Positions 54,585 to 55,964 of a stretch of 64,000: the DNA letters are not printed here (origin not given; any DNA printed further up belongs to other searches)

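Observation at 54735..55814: Unrecognised P-loop (dethiobiotin-synthetase/SIMIBI-like) gene translationally embedded between argG and argC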

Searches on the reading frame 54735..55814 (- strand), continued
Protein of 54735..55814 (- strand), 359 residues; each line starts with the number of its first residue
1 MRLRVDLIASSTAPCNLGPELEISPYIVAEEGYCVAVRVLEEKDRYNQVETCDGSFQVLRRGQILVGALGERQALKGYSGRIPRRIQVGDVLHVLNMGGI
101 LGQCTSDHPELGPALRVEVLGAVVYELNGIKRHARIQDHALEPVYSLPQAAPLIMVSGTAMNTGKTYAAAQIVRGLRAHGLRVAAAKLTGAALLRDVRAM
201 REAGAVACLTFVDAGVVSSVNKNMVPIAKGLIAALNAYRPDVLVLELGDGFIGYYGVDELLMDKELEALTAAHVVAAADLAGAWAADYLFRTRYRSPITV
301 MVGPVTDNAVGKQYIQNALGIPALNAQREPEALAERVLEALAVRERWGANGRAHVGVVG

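Call 74: search_protein_families(library=pfam, alignment_id=A7, max_evalue=0.001)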
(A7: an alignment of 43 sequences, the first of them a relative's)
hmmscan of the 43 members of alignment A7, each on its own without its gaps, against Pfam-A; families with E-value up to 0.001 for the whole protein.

A. member 1, L023:6232-6735:+ (167 aa): 2 families
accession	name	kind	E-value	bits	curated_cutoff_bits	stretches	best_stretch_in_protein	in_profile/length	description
PF02863.23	Arg_repressor_C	-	5.3e-19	68.3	25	1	99-153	12-66/68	Arginine repressor, C-terminal domain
PF01316.27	Arg_repressor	-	2.2e-16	59.8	27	1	19-70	3-54/70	Arginine repressor, DNA binding domain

B. families by the number of members that match (of 43 scanned): 3 families
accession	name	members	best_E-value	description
PF02863.23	Arg_repressor_C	17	9e-20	Arginine repressor, C-terminal domain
PF01316.27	Arg_repressor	17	3.6e-17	Arginine repressor, DNA binding domain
PF03551.20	PadR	2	4.3e-07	Transcriptional regulator PadR-like family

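Call 80: find_homologous_proteins(query=L067:7989-9065:+, max_evalue=1e-10)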
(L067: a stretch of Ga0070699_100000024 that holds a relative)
Query L067:7989-9065:+ (359 aa): 2452 proteins with E <= 1e-10 among 8000 candidates; the best 120 are listed.
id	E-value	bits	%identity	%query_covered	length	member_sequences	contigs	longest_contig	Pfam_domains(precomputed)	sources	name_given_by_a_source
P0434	2.4e-219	746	96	100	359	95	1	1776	-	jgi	jgi:hypothetical protein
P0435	4.3e-212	722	93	100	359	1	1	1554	-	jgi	jgi:hypothetical protein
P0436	8.3e-207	704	92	97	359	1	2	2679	-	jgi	jgi:hypothetical protein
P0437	2.6e-206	703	92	97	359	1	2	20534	-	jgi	jgi:hypothetical protein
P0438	1.6e-205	700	90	100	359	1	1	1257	-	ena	-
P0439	4.3e-204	696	89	99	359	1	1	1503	-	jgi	jgi:hypothetical protein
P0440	6.3e-200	682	86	100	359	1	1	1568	-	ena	-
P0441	1.3e-199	681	87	99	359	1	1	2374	-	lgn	-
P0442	1.9e-199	680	87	99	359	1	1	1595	-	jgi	jgi:hypothetical protein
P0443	3.5e-199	679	88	99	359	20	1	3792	-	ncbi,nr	ncbi:MAG TPA: hypothetical protein VFU23_08545 [Gemmatimonadales bacterium]|nr:hypothetical protein 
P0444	9.4e-199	678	86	100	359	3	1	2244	-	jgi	jgi:hypothetical protein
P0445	2.5e-198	677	88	99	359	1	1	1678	-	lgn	-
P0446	2.5e-198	677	86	100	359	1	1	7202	-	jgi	jgi:hypothetical protein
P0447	3.6e-198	676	87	100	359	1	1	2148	-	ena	-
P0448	4.8e-198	676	88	100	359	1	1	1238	-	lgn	-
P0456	7.2e-196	668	86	100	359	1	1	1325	PF07755.18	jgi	jgi:hypothetical protein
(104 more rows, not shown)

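Call 83: search_protein_families(library=pfam, proteins=[L067:13237-14295:+, L042:6653-7723:+, L024:6975-8045:+, L064:8841-9860:+, L014:13355-14512:+, L013:13356-14516:+, L004:13527-14609:+, L094:13121-14305:+, L006:13314-14639:+, L011:13053-14576:+], max_evalue=0.0001)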
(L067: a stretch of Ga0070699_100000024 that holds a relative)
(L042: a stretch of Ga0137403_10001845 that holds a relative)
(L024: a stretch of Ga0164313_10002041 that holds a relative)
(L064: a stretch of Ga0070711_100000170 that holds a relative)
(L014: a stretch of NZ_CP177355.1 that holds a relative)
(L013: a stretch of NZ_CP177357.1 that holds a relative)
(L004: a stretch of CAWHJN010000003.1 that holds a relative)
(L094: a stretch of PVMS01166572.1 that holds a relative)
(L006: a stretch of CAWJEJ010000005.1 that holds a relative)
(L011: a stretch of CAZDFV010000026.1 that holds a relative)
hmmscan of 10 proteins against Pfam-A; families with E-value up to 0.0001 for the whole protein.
L067:13237-14295:+ (352 aa): 2 families
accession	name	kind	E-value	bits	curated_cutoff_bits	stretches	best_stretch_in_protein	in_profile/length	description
PF01546.33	Peptidase_M20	-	1.6e-23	84.1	24.6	1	60-348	1-205/206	Peptidase family M20/M25/M40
PF07687.19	M20_dimer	-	6e-14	52.3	21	1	159-262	1-100/107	Peptidase dimerisation domain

L042:6653-7723:+ (356 aa): 2 families
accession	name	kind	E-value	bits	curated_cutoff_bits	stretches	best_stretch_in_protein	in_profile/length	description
PF01546.33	Peptidase_M20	-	1.8e-23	84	24.6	1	60-349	1-204/206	Peptidase family M20/M25/M40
PF07687.19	M20_dimer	-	2.6e-12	47.1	21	1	161-266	1-102/107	Peptidase dimerisation domain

L024:6975-8045:+ (356 aa): 2 families
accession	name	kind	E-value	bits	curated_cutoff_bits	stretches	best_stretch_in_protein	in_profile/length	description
PF01546.33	Peptidase_M20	-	3.5e-28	99.4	24.6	1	61-352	2-205/206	Peptidase family M20/M25/M40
PF07687.19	M20_dimer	-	4.3e-12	46.4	21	1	162-269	1-103/107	Peptidase dimerisation domain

L064:8841-9860:+ (339 aa): 2 families
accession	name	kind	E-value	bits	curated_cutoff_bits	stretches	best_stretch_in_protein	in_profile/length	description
PF01546.33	Peptidase_M20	-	2.5e-28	99.8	24.6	1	48-335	2-205/206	Peptidase family M20/M25/M40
PF07687.19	M20_dimer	-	5.3e-15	55.7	21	1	148-251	1-102/107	Peptidase dimerisation domain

L014:13355-14512:+ (385 aa): 3 families
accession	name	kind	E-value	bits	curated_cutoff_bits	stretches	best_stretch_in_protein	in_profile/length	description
PF01546.33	Peptidase_M20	-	1.3e-31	110.5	24.6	1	76-376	1-205/206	Peptidase family M20/M25/M40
PF07687.19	M20_dimer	-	2.9e-18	66.2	21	1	187-288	2-102/107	Peptidase dimerisation domain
PF04389.22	Peptidase_M28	-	1.1e-05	25.7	21.3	1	71-152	10-72/193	Peptidase family M28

L013:13356-14516:+ (386 aa): 3 families
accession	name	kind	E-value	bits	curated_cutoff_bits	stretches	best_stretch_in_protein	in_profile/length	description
PF01546.33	Peptidase_M20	-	2.5e-30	106.3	24.6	1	82-382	1-205/206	Peptidase family M20/M25/M40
PF07687.19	M20_dimer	-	7.4e-20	71.3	21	1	193-294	2-102/107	Peptidase dimerisation domain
PF04389.22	Peptidase_M28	-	5.5e-06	26.7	21.3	1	77-158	10-72/193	Peptidase family M28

L004:13527-14609:+ (360 aa): 2 families
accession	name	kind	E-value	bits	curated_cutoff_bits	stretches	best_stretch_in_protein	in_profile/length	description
PF01546.33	Peptidase_M20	-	1.6e-31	110.2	24.6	1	65-355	1-205/206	Peptidase family M20/M25/M40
PF07687.19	M20_dimer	-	8.3e-19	68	21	1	169-270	1-101/107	Peptidase dimerisation domain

L094:13121-14305:+ (394 aa): 1 family
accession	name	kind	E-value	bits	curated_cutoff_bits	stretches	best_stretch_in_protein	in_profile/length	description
PF00206.25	Lyase_1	-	6.3e-47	160.9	27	1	22-298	16-307/312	Lyase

L006:13314-14639:+ (441 aa): 2 families
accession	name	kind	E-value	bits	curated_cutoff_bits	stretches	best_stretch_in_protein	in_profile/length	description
PF01546.33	Peptidase_M20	-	5.7e-23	82.3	24.6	1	143-431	2-205/206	Peptidase family M20/M25/M40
PF07687.19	M20_dimer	-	3.6e-19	69.1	21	1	247-344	2-99/107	Peptidase dimerisation domain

L011:13053-14576:+ (507 aa): 3 families
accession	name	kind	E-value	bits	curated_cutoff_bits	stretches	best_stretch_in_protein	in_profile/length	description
PF01546.33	Peptidase_M20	-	3.4e-33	115.7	24.6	1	202-502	1-205/206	Peptidase family M20/M25/M40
PF07687.19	M20_dimer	-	1.2e-16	61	21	1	313-415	2-103/107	Peptidase dimerisation domain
PF04389.22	Peptidase_M28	-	6.5e-06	26.4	21.3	1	189-276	1-69/193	Peptidase family M28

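Call 90: search_solved_structures(query=P0456, max_evalue=10, show_alignments=0)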
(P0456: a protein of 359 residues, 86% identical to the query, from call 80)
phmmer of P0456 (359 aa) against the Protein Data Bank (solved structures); distinct sequences matched with E-value up to 10: 1.
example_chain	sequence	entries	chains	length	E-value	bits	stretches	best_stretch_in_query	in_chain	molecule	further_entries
4wop_A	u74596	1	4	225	0.19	14.2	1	160-292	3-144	ATP-dependent dethiobiotin synthetase BioD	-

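Call 91: search_solved_structures(query=P0456, max_evalue=10, show_alignments=1)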
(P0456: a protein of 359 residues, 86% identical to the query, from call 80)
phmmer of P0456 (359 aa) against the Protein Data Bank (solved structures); distinct sequences matched with E-value up to 10: 1.
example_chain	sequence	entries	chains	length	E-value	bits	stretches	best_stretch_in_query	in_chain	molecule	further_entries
4wop_A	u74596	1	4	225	0.19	14.2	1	160-292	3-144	ATP-dependent dethiobiotin synthetase BioD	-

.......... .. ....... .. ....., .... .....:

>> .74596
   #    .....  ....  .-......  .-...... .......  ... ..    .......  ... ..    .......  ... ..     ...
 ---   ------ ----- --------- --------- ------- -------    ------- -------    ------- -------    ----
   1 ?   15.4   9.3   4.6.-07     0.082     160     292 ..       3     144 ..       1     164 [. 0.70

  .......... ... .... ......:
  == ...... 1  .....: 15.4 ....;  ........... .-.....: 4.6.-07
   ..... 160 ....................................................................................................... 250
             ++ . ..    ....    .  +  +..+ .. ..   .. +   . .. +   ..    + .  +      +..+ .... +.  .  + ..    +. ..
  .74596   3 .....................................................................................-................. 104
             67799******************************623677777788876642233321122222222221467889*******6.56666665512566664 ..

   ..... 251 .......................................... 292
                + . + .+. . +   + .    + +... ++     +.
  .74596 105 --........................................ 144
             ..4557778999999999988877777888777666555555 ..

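Call 92: search_protein_families(library=ncbifam, proteins=[P0456, P0058, P0113, P0123, P0131, P0226, P0164, P0216, P0187, P0301], max_evalue=0.1)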
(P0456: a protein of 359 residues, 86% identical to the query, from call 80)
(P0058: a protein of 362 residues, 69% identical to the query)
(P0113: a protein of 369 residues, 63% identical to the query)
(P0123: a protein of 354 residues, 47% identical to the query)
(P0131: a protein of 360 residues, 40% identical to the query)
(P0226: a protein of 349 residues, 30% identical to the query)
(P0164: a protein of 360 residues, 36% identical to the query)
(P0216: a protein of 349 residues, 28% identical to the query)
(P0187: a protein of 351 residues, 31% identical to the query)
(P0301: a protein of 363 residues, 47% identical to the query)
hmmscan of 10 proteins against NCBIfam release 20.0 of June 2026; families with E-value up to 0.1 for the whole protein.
P0456 (359 aa): 5 families
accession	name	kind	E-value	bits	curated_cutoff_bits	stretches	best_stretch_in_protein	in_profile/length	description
TIGR00176.1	mobB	equivalog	0.0027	17.8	76.2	1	161-221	1-66/155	molybdopterin-guanine dinucleotide biosynthesis protein B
TIGR00313.1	cobQ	equivalog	0.0066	15.3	309.9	1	162-201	2-41/477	cobyric acid synthase CobQ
NF001989.1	PRK00784.1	equivalog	0.012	14.2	273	1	161-199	3-41/480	cobyric acid synthase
NF011056.0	PRK14489.1-1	equivalog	0.019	14.1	379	1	155-200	200-244/363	bifunctional molybdenum cofactor guanylyltransferase MobA/molybdopterin-guanine dinucleotide biosynthesis adaptor protein MobB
TIGR00347.1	bioD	equivalog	0.028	14.5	83.3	1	162-204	1-46/166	dethiobiotin synthase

P0058 (362 aa): 8 families
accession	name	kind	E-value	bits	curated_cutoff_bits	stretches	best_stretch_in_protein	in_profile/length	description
NF011056.0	PRK14489.1-1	equivalog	1.9e-05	24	379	1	144-195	195-245/363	bifunctional molybdenum cofactor guanylyltransferase MobA/molybdopterin-guanine dinucleotide biosynthesis adaptor protein MobB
NF011064.0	PRK14494.1-3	equivalog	0.0037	16.6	418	0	163-247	11-91/244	putative molybdopterin-guanine dinucleotide biosynthesis protein MobB/FeS domain-containing protein protein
NF011063.0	PRK14494.1-2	equivalog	0.0069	16.1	258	1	155-192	4-40/227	putative molybdopterin-guanine dinucleotide biosynthesis protein MobB/FeS domain-containing protein protein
TIGR00176.1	mobB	equivalog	0.012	15.7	76.2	1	157-190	4-36/155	molybdopterin-guanine dinucleotide biosynthesis protein B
TIGR00347.1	bioD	equivalog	0.015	15.5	83.3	1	156-195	1-40/166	dethiobiotin synthase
TIGR00313.1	cobQ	equivalog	0.019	13.8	309.9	1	155-216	1-60/477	cobyric acid synthase CobQ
NF001989.1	PRK00784.1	equivalog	0.058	12.1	273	1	155-215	3-61/480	cobyric acid synthase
NF004921.0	PRK06278.1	equivalog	0.098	11.5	354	0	150-191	237-275/482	cobyrinic acid a,c-diamide synthase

P0113 (369 aa): 5 families
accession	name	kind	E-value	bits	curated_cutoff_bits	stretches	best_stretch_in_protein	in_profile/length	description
NF011056.0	PRK14489.1-1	equivalog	0.0016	17.6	379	1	153-214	196-261/363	bifunctional molybdenum cofactor guanylyltransferase MobA/molybdopterin-guanine dinucleotide biosynthesis adaptor protein MobB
TIGR00347.1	bioD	equivalog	0.0028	17.8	83.3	1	164-211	1-51/166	dethiobiotin synthase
TIGR00176.1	mobB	equivalog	0.028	14.4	76.2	1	170-222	8-65/155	molybdopterin-guanine dinucleotide biosynthesis protein B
NF011063.0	PRK14494.1-2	equivalog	0.043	13.5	258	1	162-216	3-59/227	putative molybdopterin-guanine dinucleotide biosynthesis protein MobB/FeS domain-containing protein protein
NF050120.1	bc1_QcrB_actin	exception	0.091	11.7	500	0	251-303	133-183/458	cytochrome bc1 complex cytochrome b subunit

P0123 (354 aa): 3 families
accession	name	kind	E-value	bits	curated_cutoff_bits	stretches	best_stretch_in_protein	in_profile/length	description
TIGR00313.1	cobQ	equivalog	0.0074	15.2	309.9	1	160-198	2-40/477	cobyric acid synthase CobQ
NF001989.1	PRK00784.1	equivalog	0.042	12.5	273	1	158-194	2-38/480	cobyric acid synthase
TIGR00176.1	mobB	equivalog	0.058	13.4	76.2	1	161-192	4-34/155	molybdopterin-guanine dinucleotide biosynthesis protein B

P0131 (360 aa): 0 families

P0226 (349 aa): 1 family
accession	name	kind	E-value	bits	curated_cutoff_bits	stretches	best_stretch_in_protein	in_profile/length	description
TIGR00176.1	mobB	equivalog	0.0031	17.6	76.2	1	158-271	9-120/155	molybdopterin-guanine dinucleotide biosynthesis protein B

P0164 (360 aa): 2 families
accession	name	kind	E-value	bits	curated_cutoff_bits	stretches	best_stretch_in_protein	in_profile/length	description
NF011056.0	PRK14489.1-1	equivalog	0.075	12.1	379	0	141-186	196-240/363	bifunctional molybdenum cofactor guanylyltransferase MobA/molybdopterin-guanine dinucleotide biosynthesis adaptor protein MobB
TIGR00176.1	mobB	equivalog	0.08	13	76.2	0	151-184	2-34/155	molybdopterin-guanine dinucleotide biosynthesis protein B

P0216 (349 aa): 3 families
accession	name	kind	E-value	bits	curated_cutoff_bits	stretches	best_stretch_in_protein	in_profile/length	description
TIGR00176.1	mobB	equivalog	0.00086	19.4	76.2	1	156-208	5-62/155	molybdopterin-guanine dinucleotide biosynthesis protein B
NF011056.0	PRK14489.1-1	equivalog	0.0075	15.4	379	1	144-188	198-241/363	bifunctional molybdenum cofactor guanylyltransferase MobA/molybdopterin-guanine dinucleotide biosynthesis adaptor protein MobB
NF047900.1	AspMetLigLdmS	equivalog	0.012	14.4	475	1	4-44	146-186/383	L-aspartate--L-methionine ligase LdmS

P0187 (351 aa): 7 families
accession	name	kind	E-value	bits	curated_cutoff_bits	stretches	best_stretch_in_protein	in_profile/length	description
NF011056.0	PRK14489.1-1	equivalog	0.00027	20.2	379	1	142-189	195-241/363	bifunctional molybdenum cofactor guanylyltransferase MobA/molybdopterin-guanine dinucleotide biosynthesis adaptor protein MobB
TIGR00176.1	mobB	equivalog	0.00068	19.7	76.2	1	152-186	1-34/155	molybdopterin-guanine dinucleotide biosynthesis protein B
NF002204.1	PRK01077.1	equivalog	0.03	13.2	254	1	153-187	4-38/420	cobyrinic acid a,c-diamide synthase CobB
NF011057.0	PRK14489.1-2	subfamily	0.037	13.3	541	1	135-247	191-302/363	bifunctional molybdenum cofactor guanylyltransferase MobA/molybdopterin-guanine dinucleotide biosynthesis adaptor protein MobB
NF052386.1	reactivase_KamB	equivalog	0.052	12.5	210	1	154-183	2-31/326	lysine 5,6-aminomutase reactivase subunit KamB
NF011060.0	PRK14491.1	equivalog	0.052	12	532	1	149-192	10-52/598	bifunctional molybdopterin-guanine dinucleotide biosynthesis adaptor protein MobB/molybdopterin molybdotransferase MoeA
TIGR02068.2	cya_phycin_syn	equivalog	0.08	10.9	850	0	147-189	476-515/862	cyanophycin synthetase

P0301 (363 aa): 4 families
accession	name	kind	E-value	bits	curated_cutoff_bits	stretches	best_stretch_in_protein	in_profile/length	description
TIGR00176.1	mobB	equivalog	0.0058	16.7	76.2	1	174-202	6-34/155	molybdopterin-guanine dinucleotide biosynthesis protein B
NF011056.0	PRK14489.1-1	equivalog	0.019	14.1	379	1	156-203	193-239/363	bifunctional molybdenum cofactor guanylyltransferase MobA/molybdopterin-guanine dinucleotide biosynthesis adaptor protein MobB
TIGR00347.1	bioD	equivalog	0.045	13.9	83.3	1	170-225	1-53/166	dethiobiotin synthase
NF002204.1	PRK01077.1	equivalog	0.085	11.7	254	0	169-203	4-38/420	cobyrinic acid a,c-diamide synthase CobB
